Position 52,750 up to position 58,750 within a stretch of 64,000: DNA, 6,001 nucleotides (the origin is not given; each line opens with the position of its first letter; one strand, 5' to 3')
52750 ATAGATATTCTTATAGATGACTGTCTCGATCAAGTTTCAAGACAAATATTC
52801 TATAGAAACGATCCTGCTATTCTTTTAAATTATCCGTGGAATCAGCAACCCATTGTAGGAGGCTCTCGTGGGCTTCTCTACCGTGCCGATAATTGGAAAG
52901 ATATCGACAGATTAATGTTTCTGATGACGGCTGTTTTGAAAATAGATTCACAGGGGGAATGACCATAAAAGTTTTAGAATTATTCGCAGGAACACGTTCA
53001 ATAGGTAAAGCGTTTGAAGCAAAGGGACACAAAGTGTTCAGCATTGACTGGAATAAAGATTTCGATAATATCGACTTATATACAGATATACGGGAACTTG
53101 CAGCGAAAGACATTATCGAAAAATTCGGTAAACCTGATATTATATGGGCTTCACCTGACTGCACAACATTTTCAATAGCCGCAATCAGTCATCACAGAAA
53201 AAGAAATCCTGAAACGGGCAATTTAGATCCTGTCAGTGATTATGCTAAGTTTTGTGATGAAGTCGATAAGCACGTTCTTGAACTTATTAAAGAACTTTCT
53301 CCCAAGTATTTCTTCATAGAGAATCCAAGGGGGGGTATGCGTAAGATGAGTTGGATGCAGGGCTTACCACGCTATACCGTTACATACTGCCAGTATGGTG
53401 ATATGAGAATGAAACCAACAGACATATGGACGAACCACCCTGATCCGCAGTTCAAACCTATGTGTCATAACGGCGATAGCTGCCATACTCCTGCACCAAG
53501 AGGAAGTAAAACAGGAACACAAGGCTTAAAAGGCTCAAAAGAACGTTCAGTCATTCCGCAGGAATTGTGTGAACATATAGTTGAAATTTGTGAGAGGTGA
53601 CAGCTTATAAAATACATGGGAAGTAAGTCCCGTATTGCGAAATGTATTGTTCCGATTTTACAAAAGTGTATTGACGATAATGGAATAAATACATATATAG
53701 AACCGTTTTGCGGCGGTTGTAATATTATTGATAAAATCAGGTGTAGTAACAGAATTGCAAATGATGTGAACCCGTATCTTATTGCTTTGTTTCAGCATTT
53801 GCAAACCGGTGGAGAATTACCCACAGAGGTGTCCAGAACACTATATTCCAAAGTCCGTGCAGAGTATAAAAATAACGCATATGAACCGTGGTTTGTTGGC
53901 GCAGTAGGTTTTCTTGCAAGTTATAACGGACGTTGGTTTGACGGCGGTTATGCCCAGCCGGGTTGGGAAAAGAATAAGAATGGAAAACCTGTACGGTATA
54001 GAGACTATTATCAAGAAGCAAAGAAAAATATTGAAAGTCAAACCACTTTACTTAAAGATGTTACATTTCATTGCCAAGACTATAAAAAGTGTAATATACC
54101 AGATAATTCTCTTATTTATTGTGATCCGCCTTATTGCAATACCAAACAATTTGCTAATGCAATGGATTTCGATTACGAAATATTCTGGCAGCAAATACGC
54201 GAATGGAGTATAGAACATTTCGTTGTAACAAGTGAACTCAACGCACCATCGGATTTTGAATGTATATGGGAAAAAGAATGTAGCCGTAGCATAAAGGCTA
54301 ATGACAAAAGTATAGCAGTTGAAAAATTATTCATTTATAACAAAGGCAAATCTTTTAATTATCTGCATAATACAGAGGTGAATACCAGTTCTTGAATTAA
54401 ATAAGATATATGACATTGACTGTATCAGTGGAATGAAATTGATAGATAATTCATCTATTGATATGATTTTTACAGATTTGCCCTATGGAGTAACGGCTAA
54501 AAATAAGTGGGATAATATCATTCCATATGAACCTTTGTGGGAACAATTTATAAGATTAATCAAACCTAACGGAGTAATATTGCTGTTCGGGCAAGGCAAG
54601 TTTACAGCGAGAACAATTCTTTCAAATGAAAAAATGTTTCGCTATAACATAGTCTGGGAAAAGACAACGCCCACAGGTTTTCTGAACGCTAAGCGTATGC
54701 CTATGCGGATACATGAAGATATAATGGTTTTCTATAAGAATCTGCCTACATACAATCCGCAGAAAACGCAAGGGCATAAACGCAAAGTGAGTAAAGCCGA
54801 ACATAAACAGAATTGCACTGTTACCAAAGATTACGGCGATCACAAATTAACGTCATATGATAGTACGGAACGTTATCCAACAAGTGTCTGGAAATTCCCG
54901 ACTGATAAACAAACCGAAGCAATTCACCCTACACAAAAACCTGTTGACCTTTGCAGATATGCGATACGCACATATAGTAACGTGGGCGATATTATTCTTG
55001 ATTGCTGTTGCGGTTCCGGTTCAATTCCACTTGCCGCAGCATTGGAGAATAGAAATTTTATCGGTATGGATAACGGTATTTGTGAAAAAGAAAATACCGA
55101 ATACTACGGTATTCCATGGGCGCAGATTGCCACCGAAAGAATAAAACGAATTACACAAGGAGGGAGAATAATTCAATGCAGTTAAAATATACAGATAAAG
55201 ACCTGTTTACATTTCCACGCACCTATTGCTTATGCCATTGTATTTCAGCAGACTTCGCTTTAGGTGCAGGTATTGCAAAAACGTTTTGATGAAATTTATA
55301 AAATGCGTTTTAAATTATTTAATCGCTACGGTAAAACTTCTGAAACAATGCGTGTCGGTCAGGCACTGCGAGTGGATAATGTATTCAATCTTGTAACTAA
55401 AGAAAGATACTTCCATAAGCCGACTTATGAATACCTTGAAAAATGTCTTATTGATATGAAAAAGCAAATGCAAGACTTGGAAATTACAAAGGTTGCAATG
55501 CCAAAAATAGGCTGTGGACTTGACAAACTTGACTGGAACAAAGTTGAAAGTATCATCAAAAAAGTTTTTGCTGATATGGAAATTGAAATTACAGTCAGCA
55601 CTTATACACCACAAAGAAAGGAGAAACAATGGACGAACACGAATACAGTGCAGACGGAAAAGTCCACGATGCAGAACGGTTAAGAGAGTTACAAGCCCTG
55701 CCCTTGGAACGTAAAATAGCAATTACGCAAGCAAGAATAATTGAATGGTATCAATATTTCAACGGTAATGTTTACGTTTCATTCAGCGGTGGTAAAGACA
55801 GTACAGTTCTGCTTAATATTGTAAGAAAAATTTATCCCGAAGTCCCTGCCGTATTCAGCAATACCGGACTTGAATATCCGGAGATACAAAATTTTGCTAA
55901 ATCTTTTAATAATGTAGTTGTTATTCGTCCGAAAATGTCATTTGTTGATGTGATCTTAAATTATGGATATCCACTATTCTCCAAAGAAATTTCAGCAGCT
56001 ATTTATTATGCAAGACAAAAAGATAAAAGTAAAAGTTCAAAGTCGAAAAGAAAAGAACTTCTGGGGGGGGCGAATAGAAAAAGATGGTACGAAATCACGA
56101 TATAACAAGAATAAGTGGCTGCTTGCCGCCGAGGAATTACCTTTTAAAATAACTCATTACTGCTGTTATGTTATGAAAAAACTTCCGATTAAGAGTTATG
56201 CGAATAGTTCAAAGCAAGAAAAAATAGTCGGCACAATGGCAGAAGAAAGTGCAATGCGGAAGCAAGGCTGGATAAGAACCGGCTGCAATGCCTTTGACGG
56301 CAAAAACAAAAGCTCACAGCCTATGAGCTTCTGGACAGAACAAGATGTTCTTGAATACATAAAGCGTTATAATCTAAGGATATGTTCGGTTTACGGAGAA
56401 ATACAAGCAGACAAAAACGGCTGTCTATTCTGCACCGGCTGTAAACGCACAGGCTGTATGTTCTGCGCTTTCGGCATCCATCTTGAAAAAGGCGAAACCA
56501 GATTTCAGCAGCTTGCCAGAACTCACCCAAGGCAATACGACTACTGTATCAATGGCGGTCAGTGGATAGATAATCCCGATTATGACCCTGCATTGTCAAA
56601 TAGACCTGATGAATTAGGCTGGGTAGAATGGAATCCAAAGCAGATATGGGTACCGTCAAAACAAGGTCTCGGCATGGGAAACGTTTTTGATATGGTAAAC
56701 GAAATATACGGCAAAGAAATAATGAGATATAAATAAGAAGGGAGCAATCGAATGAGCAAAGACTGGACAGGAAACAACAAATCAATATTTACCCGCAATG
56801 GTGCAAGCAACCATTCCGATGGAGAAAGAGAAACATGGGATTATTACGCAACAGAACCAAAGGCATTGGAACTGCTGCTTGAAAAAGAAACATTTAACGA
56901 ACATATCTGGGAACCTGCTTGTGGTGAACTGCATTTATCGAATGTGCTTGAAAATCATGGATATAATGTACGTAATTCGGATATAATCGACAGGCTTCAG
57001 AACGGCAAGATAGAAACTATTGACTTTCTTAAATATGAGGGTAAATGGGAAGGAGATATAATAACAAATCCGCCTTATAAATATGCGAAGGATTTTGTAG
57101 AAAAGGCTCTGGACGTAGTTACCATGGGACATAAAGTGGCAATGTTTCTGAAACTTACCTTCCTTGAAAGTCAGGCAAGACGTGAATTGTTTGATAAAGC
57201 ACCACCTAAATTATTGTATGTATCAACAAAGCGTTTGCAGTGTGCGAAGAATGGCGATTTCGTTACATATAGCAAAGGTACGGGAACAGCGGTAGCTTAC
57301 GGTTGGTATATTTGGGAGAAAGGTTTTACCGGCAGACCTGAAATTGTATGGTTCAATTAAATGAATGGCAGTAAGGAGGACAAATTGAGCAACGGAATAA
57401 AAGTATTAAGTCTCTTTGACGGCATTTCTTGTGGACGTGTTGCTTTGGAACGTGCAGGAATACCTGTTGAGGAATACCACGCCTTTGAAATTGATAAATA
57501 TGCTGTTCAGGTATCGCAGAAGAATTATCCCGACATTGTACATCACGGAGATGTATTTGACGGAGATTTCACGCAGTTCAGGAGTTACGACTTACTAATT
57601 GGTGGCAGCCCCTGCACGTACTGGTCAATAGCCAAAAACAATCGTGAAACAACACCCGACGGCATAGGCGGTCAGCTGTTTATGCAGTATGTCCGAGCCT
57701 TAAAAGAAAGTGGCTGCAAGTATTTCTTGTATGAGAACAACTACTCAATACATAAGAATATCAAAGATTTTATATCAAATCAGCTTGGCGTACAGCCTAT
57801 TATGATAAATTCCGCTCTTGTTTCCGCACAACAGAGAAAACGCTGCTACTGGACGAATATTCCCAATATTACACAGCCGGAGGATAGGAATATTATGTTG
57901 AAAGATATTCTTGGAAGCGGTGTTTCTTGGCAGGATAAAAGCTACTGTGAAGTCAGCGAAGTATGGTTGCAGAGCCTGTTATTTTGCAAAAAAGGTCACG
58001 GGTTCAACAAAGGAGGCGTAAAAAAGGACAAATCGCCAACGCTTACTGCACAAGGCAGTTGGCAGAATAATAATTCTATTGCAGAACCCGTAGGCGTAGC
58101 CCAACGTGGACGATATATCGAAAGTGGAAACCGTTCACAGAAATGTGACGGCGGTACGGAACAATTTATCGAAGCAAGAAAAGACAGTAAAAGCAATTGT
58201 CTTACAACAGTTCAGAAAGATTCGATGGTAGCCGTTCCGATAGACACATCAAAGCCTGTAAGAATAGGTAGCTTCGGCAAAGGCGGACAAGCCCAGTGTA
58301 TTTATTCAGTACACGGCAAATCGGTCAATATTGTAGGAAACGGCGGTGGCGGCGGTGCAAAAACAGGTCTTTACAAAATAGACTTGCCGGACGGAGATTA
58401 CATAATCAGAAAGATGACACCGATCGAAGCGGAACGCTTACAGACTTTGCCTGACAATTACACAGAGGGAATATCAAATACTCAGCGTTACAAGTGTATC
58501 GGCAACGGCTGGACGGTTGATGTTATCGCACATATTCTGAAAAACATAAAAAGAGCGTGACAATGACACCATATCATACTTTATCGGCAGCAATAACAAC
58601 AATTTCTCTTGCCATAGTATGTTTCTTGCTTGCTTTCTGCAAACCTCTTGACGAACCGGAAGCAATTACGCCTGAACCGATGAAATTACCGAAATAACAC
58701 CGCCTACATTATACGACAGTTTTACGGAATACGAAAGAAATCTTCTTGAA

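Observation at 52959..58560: Dense DNA-modification island: five DNA methyltransferases flanking a macrodomain and a DndC/PAPS-reductase-like gene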

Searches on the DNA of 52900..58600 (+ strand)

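Call 4: search_dna_similar(query=window:52900-58600:+, collection=phages, mode=near, max_rows=20)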
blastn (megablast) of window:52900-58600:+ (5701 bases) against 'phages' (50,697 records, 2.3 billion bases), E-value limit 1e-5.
No match.
